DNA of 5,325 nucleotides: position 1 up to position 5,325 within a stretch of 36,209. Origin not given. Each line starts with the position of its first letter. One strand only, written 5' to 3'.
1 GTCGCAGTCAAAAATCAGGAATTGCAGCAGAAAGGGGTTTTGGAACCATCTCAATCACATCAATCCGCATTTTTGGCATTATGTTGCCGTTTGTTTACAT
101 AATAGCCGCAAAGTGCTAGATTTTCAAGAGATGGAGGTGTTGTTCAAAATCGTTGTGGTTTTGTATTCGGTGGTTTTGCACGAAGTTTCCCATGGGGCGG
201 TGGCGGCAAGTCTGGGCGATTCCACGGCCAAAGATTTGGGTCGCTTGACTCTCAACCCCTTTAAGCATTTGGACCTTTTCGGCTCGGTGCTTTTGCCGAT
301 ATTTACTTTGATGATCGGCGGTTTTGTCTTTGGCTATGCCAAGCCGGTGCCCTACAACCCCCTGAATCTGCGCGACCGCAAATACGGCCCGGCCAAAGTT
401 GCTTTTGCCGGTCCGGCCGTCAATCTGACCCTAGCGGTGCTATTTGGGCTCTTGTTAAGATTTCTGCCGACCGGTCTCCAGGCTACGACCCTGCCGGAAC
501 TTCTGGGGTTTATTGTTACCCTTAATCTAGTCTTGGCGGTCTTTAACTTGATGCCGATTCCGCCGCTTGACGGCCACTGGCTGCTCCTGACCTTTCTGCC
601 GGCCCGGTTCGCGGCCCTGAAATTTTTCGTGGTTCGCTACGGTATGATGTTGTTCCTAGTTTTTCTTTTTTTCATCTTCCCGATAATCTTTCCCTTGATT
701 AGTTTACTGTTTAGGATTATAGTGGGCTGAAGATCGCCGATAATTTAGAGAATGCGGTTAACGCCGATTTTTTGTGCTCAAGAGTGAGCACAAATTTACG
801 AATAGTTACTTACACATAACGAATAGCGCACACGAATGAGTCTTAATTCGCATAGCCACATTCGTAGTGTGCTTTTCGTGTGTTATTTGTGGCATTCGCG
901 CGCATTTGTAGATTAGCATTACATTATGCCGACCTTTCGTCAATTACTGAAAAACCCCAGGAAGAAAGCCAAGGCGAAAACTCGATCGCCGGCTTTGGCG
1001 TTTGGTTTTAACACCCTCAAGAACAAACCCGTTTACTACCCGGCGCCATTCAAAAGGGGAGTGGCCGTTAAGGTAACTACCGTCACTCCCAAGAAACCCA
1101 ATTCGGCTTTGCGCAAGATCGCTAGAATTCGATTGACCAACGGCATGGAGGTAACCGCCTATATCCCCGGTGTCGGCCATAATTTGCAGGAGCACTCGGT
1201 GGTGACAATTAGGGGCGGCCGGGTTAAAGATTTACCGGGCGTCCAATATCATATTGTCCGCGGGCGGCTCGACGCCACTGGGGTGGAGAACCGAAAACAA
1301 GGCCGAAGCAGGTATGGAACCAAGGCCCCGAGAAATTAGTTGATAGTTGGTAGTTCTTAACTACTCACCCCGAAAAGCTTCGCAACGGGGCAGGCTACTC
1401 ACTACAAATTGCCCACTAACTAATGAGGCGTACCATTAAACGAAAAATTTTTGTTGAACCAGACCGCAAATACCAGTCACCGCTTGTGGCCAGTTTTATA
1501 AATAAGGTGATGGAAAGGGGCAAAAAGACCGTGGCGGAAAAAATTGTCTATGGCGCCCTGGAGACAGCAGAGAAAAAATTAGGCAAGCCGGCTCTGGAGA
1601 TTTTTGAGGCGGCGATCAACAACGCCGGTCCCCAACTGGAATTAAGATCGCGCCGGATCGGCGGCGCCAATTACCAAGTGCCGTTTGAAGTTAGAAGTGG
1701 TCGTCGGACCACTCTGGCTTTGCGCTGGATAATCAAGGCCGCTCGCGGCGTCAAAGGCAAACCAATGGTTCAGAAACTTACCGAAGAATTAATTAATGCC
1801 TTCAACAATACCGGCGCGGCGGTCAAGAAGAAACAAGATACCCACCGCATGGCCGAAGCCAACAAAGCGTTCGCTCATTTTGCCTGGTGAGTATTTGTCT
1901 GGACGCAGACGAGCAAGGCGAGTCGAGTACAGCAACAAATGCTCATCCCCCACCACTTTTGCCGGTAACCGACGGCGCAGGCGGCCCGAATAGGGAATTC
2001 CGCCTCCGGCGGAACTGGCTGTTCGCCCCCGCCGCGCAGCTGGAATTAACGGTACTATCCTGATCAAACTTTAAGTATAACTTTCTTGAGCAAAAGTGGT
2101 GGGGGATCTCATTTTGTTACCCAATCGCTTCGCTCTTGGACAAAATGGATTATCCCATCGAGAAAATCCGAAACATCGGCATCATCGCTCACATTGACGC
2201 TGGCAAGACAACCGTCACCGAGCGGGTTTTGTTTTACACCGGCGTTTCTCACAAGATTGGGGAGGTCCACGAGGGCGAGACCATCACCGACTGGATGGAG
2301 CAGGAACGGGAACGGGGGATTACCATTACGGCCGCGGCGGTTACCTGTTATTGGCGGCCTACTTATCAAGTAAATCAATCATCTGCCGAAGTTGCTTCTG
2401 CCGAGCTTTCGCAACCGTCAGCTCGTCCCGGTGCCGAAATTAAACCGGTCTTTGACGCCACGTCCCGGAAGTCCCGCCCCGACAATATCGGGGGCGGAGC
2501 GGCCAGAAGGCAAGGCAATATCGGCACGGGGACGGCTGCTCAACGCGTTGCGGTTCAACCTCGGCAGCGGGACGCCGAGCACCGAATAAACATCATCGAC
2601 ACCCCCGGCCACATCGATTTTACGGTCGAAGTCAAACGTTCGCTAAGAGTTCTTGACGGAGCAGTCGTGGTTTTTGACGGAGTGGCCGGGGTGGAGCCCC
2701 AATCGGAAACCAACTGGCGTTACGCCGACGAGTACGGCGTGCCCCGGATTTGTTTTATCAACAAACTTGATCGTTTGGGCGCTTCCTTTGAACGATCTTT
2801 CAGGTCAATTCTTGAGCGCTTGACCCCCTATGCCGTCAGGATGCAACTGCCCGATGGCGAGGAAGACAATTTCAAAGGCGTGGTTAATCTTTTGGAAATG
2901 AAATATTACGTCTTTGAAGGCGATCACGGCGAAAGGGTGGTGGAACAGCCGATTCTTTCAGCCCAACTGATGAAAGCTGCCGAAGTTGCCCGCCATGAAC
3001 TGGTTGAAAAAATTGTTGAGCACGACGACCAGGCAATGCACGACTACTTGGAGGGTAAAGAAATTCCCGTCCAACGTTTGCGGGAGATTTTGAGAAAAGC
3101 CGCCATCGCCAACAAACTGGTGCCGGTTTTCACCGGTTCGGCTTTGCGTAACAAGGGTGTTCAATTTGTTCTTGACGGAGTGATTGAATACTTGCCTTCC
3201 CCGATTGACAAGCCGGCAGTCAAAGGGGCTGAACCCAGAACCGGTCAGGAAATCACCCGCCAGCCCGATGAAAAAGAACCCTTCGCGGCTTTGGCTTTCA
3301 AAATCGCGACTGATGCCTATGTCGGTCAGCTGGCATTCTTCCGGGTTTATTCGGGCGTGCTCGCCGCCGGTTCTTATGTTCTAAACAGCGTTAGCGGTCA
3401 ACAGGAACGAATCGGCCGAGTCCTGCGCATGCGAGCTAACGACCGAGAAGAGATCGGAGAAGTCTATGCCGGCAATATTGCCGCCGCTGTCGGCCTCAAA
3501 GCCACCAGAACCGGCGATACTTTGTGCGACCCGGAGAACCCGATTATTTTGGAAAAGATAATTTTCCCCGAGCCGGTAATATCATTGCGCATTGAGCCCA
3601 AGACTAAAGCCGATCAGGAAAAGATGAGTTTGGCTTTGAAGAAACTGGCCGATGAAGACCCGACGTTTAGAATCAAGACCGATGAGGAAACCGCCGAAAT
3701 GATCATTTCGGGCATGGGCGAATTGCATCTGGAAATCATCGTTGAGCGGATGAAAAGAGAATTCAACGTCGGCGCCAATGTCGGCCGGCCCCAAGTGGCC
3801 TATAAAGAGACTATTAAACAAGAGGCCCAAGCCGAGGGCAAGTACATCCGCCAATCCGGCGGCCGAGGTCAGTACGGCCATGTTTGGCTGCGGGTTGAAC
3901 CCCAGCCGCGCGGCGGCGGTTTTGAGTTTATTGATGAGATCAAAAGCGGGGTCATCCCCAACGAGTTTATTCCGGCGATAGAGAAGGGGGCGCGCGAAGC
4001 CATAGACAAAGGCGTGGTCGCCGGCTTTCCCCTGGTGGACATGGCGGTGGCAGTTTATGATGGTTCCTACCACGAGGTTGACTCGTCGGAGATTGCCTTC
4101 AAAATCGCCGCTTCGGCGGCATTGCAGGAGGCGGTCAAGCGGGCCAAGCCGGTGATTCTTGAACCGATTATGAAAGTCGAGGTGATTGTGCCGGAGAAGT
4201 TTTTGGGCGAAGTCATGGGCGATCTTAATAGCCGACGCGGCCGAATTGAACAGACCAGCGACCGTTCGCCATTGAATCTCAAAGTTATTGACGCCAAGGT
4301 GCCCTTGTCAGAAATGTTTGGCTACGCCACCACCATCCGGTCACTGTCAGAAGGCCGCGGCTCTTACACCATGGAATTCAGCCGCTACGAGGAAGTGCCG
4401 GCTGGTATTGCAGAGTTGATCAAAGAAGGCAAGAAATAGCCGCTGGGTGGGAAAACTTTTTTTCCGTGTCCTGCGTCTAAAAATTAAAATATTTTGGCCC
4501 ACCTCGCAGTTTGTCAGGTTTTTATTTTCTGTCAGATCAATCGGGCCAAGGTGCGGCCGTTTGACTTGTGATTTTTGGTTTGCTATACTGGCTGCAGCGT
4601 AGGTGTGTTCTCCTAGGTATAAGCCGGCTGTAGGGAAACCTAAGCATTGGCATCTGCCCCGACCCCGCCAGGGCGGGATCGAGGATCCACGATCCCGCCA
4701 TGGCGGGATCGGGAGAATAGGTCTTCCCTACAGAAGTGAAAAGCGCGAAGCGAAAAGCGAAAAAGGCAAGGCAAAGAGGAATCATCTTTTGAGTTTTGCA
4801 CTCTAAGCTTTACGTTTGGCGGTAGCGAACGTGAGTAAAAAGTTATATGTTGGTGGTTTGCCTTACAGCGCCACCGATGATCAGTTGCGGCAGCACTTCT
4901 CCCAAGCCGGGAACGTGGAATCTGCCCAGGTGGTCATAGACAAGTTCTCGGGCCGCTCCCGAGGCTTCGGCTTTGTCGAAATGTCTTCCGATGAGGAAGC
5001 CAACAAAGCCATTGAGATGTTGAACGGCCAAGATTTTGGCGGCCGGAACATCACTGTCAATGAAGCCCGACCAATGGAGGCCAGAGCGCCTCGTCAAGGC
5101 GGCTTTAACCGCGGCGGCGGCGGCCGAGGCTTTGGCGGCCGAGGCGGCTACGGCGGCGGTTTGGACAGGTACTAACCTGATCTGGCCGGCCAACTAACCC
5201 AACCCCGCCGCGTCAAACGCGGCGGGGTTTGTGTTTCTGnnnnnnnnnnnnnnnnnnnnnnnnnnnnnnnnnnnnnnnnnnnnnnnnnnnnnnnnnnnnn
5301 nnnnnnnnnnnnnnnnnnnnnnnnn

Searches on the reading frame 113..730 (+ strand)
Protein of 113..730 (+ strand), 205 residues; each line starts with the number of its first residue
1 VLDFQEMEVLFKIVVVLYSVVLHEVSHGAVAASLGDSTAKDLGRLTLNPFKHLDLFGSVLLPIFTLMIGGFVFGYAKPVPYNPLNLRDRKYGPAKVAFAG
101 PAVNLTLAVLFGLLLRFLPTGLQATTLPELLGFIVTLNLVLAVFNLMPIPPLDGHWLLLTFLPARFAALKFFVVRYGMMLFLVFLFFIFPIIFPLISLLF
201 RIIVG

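Call 40: search_protein_families(library=pfam, proteins=[window:113-730:+], max_evalue=0.001)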
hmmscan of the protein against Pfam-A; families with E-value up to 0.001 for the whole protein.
window:113-730:+ (205 aa): 1 family
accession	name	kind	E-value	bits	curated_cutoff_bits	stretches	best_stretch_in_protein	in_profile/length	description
PF02163.28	Peptidase_M50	-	5.7e-14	52.4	27.2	2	126-184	158-217/221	Peptidase family M50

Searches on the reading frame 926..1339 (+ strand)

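Call 40: search_protein_families(library=pfam, proteins=[window:926-1339:+], max_evalue=0.001)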
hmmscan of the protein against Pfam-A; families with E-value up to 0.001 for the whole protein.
window:926-1339:+ (137 aa): 1 family
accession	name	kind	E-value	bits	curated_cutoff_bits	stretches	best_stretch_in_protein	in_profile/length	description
PF00164.32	Ribosom_S12_S23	-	4.6e-35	120.1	22.3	1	37-132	8-105/110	Ribosomal protein S12/S23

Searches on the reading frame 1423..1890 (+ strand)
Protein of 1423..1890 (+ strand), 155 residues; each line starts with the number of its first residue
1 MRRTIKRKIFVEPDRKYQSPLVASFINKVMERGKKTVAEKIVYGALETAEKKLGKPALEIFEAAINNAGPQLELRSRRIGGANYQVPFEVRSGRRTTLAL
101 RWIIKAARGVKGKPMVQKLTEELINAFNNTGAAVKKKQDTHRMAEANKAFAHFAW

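Call 40: search_protein_families(library=pfam, proteins=[window:1423-1890:+], max_evalue=0.001)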
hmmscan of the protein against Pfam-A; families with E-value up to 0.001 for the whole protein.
window:1423-1890:+ (155 aa): 1 family
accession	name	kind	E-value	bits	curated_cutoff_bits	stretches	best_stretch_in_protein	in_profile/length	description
PF00177.27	Ribosomal_S7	-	4.1e-58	195.6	24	1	2-148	2-148/148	Ribosomal protein S7p/S5e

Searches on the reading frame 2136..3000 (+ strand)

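Call 83: search_solved_structures(query=window:2136-3000:+, show_alignments=1, max_evalue=1e-20)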
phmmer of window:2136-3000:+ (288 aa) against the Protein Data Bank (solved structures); distinct sequences matched with E-value up to 1e-20: 70 (the best 60 are shown).
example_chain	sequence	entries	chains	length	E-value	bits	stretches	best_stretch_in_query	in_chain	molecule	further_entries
6not_A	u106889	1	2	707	2e-76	260.2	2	150-283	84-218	Elongation factor G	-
5ty0_A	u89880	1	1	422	5.8e-75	255.4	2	147-263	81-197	Elongation factor G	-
3izp_E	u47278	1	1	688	3.1e-73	249.7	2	148-283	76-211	Elongation factor G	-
1dar_A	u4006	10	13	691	3.1e-73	249.7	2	148-283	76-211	ELONGATION FACTOR G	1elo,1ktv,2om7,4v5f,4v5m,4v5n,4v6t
1fnm_A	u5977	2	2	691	3.1e-73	249.7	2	148-283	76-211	ELONGATION FACTOR G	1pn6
4m1k_A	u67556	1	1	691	3.1e-73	249.7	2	148-283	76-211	Elongation factor G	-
4myu_A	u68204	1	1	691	3.1e-73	249.7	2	148-283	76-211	Elongation factor G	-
4myt_A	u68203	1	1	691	3.1e-73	249.7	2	148-283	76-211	Elongation factor G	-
6b8d_A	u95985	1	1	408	3.7e-73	249.5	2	144-265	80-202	Elongation factor G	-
1efg_A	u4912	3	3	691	4e-73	249.4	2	148-283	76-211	ELONGATION FACTOR G | PROTEIN (ELONGATION FACTOR G)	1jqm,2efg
4v9j_AY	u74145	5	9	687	4.5e-73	249.2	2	148-283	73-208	Elongation factor G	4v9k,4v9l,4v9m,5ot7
5tv2_A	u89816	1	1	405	1.2e-72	247.8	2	147-283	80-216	Elongation factor G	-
2bv3_A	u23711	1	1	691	1.6e-72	247.4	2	148-283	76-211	ELONGATION FACTOR G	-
2j7k_A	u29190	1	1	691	1.6e-72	247.4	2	148-283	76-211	ELONGATION FACTOR G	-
2bm1_A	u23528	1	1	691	6e-72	245.5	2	148-283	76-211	ELONGATION FACTOR G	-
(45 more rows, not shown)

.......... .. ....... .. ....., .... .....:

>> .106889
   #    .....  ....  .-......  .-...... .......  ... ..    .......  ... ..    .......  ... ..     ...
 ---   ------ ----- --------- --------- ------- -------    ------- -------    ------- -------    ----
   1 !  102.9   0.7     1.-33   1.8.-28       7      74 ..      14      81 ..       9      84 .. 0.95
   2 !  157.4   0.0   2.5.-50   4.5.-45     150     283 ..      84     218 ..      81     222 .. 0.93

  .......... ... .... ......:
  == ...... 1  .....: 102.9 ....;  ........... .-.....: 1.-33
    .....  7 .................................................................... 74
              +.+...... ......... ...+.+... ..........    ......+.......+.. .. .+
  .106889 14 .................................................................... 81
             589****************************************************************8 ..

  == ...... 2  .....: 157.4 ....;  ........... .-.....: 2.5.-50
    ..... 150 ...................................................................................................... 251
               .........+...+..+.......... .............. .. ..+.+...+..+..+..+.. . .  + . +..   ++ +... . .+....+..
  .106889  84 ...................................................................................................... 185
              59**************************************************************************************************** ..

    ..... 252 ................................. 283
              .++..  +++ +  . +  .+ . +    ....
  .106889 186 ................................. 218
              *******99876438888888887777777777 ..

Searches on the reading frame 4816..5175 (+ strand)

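Call 40: search_protein_families(library=pfam, proteins=[window:4816-5175:+], max_evalue=0.001)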
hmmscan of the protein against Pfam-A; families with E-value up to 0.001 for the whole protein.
window:4816-5175:+ (119 aa): 1 family
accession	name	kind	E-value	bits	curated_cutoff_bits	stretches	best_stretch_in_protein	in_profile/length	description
PF00076.28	RRM_1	-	3e-25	88.3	20.7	1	10-80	1-70/70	RNA recognition motif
